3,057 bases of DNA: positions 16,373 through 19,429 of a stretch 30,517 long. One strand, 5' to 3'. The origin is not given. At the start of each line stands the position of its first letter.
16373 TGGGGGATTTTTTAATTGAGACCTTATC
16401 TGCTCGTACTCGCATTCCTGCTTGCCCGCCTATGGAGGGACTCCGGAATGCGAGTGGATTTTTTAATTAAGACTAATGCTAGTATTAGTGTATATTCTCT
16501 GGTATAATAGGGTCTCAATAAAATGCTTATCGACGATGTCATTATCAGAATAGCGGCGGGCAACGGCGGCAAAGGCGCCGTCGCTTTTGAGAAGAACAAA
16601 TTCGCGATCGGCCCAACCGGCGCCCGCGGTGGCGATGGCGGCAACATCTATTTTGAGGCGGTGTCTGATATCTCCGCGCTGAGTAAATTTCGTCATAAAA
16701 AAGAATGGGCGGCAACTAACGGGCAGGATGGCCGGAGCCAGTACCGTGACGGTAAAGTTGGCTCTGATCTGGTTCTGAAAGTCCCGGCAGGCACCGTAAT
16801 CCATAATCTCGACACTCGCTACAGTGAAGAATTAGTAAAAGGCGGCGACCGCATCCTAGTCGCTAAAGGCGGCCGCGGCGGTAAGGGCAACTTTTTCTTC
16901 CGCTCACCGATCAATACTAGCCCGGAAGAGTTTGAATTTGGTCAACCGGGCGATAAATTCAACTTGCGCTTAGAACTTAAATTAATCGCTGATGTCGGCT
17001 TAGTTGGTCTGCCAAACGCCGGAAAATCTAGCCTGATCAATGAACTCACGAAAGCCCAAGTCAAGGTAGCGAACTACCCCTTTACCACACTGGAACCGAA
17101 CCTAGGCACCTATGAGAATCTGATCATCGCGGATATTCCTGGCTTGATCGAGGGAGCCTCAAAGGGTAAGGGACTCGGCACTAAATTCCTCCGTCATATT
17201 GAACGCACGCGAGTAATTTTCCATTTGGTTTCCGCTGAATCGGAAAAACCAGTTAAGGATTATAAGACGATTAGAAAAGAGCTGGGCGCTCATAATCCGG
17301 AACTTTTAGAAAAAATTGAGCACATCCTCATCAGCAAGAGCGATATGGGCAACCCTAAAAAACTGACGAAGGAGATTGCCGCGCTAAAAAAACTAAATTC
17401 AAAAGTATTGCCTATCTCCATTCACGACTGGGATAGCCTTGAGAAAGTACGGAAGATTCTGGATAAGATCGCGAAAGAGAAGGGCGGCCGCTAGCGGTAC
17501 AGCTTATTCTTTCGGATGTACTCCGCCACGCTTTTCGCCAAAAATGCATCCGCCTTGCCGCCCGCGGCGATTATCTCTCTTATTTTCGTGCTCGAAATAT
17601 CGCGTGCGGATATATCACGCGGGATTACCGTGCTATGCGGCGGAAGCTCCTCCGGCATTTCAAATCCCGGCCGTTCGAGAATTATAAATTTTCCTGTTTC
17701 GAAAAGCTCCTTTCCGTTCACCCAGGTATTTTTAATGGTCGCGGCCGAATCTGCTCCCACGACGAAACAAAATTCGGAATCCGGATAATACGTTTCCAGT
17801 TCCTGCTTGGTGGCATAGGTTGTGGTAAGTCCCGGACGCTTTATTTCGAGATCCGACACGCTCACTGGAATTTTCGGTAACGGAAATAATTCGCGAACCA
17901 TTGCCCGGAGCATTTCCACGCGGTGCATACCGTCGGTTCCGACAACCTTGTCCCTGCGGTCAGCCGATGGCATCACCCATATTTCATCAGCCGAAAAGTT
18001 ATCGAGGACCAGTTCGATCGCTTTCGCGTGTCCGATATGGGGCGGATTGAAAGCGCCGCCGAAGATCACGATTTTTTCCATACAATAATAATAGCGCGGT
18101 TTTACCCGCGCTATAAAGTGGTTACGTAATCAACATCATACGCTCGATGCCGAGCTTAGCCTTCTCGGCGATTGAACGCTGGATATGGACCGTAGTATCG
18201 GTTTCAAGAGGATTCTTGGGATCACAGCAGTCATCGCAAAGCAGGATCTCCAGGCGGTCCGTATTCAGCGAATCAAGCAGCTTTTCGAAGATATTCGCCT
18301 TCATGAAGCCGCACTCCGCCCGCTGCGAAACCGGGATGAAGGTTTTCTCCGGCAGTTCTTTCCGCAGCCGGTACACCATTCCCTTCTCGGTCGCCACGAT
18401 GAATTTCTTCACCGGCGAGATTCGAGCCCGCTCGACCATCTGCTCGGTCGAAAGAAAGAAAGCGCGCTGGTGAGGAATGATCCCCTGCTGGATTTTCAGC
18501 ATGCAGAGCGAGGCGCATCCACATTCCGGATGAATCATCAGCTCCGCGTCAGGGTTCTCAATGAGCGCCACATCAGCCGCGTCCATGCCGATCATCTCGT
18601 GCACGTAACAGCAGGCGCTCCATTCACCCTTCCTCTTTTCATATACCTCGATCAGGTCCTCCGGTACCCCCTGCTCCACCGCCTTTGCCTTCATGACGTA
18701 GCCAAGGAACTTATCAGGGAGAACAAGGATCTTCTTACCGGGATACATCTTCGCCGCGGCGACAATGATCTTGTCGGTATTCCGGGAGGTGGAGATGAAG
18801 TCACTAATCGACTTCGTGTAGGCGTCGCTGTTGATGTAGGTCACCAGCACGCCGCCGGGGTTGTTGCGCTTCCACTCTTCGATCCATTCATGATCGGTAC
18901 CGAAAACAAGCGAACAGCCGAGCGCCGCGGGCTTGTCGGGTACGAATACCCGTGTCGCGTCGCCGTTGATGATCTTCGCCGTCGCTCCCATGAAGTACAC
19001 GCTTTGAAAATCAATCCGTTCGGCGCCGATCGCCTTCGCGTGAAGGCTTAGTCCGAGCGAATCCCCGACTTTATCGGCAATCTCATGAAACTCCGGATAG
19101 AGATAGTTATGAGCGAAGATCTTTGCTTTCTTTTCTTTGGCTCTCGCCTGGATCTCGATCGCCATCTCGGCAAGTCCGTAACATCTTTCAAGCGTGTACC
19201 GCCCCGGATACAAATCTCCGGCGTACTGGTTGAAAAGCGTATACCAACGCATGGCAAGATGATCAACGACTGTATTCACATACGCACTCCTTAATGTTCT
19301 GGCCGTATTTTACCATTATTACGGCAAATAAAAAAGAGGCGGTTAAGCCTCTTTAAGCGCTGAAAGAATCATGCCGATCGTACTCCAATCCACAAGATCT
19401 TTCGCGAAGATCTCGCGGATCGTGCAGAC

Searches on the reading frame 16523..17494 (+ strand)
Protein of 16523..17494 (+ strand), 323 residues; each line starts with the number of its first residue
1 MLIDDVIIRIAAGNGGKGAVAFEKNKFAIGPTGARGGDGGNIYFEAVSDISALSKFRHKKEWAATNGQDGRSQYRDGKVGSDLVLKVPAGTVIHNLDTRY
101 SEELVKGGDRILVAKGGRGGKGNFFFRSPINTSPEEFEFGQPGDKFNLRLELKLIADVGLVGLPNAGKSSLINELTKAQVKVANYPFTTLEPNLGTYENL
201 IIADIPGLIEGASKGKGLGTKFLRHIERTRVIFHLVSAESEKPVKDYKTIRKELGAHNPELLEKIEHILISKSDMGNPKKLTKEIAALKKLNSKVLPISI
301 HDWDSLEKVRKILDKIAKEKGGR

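Call 75: search_protein_families(library=pfam, proteins=[window:16523-17494:+], max_evalue=0.001)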
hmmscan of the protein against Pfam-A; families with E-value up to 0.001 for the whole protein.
window:16523-17494:+ (323 aa): 5 families
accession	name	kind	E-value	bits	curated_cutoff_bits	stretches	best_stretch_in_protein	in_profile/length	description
PF01018.28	GTP1_OBG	-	7.3e-44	149.6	27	1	3-154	1-155/155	GTP1/OBG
PF01926.29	MMR_HSR1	-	1.3e-25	90.2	21.9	1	157-257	1-99/113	50S ribosome-binding GTPase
PF02421.24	FeoB_N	-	9.2e-12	45.2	27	1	158-236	3-86/156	Ferrous iron transport protein B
PF00350.29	Dynamin_N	-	5.9e-05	23.6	27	0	159-182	2-25/168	Dynamin family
PF03193.22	RsgA_GTPase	-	0.00021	21.6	30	0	267-315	57-106/174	RsgA GTPase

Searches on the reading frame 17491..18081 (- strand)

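Call 3: search_protein_families(library=pfam, proteins=[window:17491-18081:-], max_evalue=0.01)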
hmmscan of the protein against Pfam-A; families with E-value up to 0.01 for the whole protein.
window:17491-18081:- (196 aa): 2 families
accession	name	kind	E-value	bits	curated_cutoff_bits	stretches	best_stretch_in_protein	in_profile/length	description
PF01467.32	CTP_transf_like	-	2.3e-18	67.1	21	1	6-169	1-132/133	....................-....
PF01747.23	ATP-sulfurylase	-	0.0024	17.8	24.3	0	11-79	28-93/212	ATP-sulfurylase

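Call 4: search_protein_families(library=ncbifam, proteins=[window:17491-18081:-], max_evalue=0.01)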
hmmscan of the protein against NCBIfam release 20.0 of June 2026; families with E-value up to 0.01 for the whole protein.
window:17491-18081:- (196 aa): 15 families
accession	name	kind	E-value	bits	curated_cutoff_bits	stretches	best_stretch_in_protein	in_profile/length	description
NF000840.1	PRK00071.1-3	equivalog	7.6e-37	126.7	150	1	1-196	5-199/201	nicotinate-nucleotide adenylyltransferase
TIGR00482.1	TIGR00482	equivalog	8.9e-37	127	112.45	1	6-195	1-194/194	nicotinate (nicotinamide) nucleotide adenylyltransferase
NF000841.0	PRK00071.1-4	equivalog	5e-32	111.3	197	1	1-196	6-193/194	nicotinate-nucleotide adenylyltransferase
NF005519.0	PRK07152.1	equivalog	6e-28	97.8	315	1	3-195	2-184/361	nicotinate-nucleotide adenylyltransferase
NF000839.0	PRK00071.1-1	equivalog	5.8e-24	85.2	187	2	5-143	9-143/219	nicotinate-nucleotide adenylyltransferase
NF005410.0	PRK06973.1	equivalog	2.1e-22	79.6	214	1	3-146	23-165/243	nicotinate-nucleotide adenylyltransferase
NF000842.0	PRK00071.2-1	equivalog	6.3e-18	65.1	167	1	1-196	1-185/191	nicotinate-nucleotide adenylyltransferase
NF000843.0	PRK00071.2-2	equivalog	1.4e-17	63.9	240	1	3-142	13-146/212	nicotinate-nucleotide adenylyltransferase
NF006479.0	PRK08887.1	equivalog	2.6e-17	63.2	164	1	1-195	1-170/174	nicotinate-nicotinamide nucleotide adenylyltransferase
NF000845.0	PRK00071.2-4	equivalog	1.1e-12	47.7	210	1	4-142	10-142/197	nicotinate-nucleotide adenylyltransferase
TIGR00125.1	cyt_tran_rel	domain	1.6e-09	37.8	27.7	1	4-62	1-60/65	adenylyltransferase/cytidyltransferase family protein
NF000846.0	PRK00071.2-5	equivalog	3.9e-08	33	329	1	3-139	20-150/210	nicotinate-nucleotide adenylyltransferase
TIGR01510.1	coaD_prev_kdtB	equivalog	8.1e-08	32.4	103.3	1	5-77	2-68/155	pantetheine-phosphate adenylyltransferase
NF002243.0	PRK01153.1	subfamily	0.00011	21.9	127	0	6-64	4-62/175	nicotinamide-nucleotide adenylyltransferase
TIGR01527.1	arch_NMN_Atrans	equivalog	0.0023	17.5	181.2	0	6-66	3-63/167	nicotinamide-nucleotide adenylyltransferase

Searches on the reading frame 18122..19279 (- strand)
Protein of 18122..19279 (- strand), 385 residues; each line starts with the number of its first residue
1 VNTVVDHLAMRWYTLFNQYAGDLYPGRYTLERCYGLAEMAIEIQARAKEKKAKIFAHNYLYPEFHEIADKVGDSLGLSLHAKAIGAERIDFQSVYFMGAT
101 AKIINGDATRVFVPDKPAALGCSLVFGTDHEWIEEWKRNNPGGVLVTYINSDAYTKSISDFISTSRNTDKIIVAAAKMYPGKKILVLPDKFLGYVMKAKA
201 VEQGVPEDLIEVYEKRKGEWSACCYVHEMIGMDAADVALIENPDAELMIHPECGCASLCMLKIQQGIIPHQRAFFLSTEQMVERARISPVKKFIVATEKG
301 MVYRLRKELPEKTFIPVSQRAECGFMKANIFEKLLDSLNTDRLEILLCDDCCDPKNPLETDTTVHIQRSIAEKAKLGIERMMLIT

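Call 3: search_protein_families(library=pfam, proteins=[window:18122-19279:-], max_evalue=0.01)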
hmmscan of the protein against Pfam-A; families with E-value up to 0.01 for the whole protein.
window:18122-19279:- (385 aa): 1 family
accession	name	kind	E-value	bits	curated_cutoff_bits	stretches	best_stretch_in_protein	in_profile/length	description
PF02445.21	NadA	-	1.6e-66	224.9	27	1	42-381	2-293/295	Quinolinate synthetase A protein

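Call 4: search_protein_families(library=ncbifam, proteins=[window:18122-19279:-], max_evalue=0.01)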
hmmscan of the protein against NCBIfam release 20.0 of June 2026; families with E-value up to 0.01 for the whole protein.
window:18122-19279:- (385 aa): 3 families
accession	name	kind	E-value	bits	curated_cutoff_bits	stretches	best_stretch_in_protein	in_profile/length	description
NF006878.0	PRK09375.1-2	equivalog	1.9e-69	234.1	294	1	38-350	5-289/306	quinolinate synthase NadA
TIGR00550.1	nadA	equivalog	1.6e-57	195.1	262.9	1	39-384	6-308/309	quinolinate synthase NadA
NF006884.0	PRK09375.2-5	equivalog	1.6e-18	66.6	691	1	37-315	73-366/426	quinolinate synthase NadA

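Call 53: search_protein_families(library=padloc, proteins=[window:18122-19279:-], max_evalue=0.01)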
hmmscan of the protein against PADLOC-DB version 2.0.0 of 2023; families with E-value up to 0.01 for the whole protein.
window:18122-19279:- (385 aa): 0 families

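Call 54: search_protein_families(library=phrogs, proteins=[window:18122-19279:-], max_evalue=0.01)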
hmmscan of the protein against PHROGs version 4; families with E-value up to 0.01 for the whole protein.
window:18122-19279:- (385 aa): 0 families
